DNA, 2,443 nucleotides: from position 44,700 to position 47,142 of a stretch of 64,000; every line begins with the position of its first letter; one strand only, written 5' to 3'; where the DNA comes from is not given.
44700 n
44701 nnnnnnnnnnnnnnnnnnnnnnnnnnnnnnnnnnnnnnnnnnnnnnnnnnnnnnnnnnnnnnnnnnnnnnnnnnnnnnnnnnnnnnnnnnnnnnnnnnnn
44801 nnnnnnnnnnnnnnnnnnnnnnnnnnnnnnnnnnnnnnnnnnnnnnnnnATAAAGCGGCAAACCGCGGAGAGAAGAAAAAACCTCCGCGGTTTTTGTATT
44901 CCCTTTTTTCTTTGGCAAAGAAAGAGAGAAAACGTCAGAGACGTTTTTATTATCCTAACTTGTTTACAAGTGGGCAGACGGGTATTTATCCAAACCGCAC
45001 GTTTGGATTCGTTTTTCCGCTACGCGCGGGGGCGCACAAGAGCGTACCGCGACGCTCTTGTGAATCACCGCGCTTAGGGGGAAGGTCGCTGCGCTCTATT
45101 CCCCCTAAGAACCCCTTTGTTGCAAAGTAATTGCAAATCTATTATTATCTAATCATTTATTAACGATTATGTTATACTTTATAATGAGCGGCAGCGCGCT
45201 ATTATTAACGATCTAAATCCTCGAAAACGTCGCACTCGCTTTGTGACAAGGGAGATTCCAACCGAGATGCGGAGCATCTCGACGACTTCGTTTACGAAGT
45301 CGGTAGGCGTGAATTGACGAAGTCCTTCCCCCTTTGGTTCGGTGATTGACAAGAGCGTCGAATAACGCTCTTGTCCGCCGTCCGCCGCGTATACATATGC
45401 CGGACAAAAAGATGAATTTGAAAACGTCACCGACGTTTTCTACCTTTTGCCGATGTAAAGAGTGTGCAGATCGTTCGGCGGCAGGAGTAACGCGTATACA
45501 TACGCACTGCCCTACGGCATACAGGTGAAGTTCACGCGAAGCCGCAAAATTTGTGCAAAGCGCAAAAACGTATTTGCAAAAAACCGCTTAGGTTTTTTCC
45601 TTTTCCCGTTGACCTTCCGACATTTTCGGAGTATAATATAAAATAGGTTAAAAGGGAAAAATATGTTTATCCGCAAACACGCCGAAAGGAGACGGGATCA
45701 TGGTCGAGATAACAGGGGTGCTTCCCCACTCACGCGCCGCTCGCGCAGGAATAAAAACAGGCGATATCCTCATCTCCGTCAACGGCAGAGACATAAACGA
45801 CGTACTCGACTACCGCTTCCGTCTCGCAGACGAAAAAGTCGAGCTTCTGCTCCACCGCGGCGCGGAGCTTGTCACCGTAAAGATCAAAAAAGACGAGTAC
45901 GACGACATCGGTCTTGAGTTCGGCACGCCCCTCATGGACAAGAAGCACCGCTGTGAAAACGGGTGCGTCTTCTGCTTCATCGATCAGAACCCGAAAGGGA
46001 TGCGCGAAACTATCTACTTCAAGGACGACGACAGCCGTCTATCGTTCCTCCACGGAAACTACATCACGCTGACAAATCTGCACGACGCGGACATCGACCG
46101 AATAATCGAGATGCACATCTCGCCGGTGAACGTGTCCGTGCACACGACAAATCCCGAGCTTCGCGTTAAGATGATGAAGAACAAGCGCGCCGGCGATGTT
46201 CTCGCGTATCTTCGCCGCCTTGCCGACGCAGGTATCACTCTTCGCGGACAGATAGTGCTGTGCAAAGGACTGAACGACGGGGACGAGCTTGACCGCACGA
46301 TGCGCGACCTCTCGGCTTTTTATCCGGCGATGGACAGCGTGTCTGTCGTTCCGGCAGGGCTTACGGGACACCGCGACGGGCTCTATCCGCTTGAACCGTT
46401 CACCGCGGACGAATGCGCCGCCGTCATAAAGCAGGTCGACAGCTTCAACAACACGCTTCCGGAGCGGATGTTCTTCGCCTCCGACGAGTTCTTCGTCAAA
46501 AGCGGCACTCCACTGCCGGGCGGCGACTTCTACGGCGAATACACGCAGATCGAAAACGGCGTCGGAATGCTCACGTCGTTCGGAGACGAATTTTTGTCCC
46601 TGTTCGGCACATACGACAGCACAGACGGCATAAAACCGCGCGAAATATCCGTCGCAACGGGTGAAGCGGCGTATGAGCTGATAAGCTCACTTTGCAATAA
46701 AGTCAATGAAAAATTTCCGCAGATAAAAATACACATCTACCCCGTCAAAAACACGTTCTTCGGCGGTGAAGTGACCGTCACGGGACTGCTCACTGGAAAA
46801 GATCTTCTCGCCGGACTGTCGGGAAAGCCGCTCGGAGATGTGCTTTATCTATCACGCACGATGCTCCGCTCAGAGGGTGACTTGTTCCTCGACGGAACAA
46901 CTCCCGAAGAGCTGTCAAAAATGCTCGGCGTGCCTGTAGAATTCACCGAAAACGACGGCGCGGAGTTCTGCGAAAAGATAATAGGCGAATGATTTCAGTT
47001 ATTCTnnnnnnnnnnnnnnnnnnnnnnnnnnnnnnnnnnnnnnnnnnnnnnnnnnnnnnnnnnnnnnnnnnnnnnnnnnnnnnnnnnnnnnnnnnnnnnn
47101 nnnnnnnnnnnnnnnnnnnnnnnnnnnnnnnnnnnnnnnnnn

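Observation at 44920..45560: Two ~650-bp double copies share a large palindromic architecture around a conserved AT-rich core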

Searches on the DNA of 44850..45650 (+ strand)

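Call 71: search_rna_families(source=window, start=44850, end=45650, threshold=evalue, max_evalue=10)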
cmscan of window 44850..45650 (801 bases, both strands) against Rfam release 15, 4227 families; matches with E-value up to 10: 9.
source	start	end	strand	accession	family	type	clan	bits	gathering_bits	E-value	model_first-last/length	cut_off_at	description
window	44890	44953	+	RF01859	Phe_leader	Cis-reg; leader;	-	23.3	55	0.22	1-125/125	no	Phenylalanine leader peptide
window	44872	44948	-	RF01859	Phe_leader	Cis-reg; leader;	-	20.1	55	1.1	1-125/125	no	Phenylalanine leader peptide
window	44856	44963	-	RF00616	LhrC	Gene; sRNA;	CL00114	18.6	110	4.8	1-111/111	no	Listeria LhrC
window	44929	45015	-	RF02544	mt-tmRNA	Gene;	CL00001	17.2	65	6.9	1-77/77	no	Mitochondrion-encoded tmRNA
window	45547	45595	+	RF02751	ES036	Gene; sRNA;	-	16.3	37.6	3.6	1-43/43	no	ES036 (CssrF) sRNA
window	45073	45218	+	RF02638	EF0605_EF0606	Gene; sRNA;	-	14.3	219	5.8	1-179/179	no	Enterococcus sRNA EF0605_EF0606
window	44869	44916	+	RF00489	ctRNA_p42d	Gene; antisense;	-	14.1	50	8.7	1-46/46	no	ctRNA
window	44895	44953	-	RF02060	STnc410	Gene; sRNA;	-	13.3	50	3.6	1-158/158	no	Enterobacterial sRNA STnc410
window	44850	44964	-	RF01264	snR83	Gene; snRNA; snoRNA; HACA-box;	CL00023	11.4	75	6.1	1-110/308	3'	Small nucleolar RNA snR83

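Call 85: search_dna_similar(query=window:44900-45600:+, collection=plasmids, mode=distant, max_rows=8)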
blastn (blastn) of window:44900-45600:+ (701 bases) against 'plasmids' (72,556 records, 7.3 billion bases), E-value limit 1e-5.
No match.

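Call 86: search_dna_similar(query=window:44900-45600:+, collection=phages, mode=distant, max_rows=8)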
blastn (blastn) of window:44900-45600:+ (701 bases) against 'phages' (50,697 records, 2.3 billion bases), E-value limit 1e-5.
No match.
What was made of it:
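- Tried and rejected: blastn of the double against plasmid and phage records gave no match (calls 85, 86).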

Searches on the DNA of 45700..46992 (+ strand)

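Call 70: search_rna_families(source=L018, start=4150, end=5000, threshold=evalue, max_evalue=10)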
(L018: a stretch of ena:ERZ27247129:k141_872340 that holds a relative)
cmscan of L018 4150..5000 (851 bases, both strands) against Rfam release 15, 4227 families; matches with E-value up to 10: 4.
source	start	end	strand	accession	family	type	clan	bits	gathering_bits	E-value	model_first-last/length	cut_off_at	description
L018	4840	4906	-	RF00914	mir-674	Gene; miRNA;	-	23.6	93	0.12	1-77/77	no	mir-674 microRNA precursor family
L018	4180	4213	+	RF02592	Spy392987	Gene; antisense;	-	22.1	47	0.28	1-63/63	no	S. pyogenes antisense RNA 392987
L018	4167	4256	+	RF02070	STnc300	Gene; sRNA;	-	20.3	80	5.2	1-159/159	no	Salmonella enterica sRNA STnc300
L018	4929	4994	+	RF02057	STnc40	Gene; sRNA;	-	17.5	45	4.2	1-70/70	no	Salmonella enterica sRNA STnc40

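Call 82: search_rna_families(sources=[L018, L050, L020, L049], threshold=evalue, max_evalue=0.01, show_alignments=2)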
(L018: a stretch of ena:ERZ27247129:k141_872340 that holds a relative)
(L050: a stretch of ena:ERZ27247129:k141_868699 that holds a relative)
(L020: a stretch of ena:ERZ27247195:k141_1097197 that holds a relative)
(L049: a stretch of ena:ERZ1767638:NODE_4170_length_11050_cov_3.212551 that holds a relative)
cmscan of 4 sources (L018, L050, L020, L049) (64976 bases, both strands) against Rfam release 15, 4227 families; matches with E-value up to 0.01: 0.
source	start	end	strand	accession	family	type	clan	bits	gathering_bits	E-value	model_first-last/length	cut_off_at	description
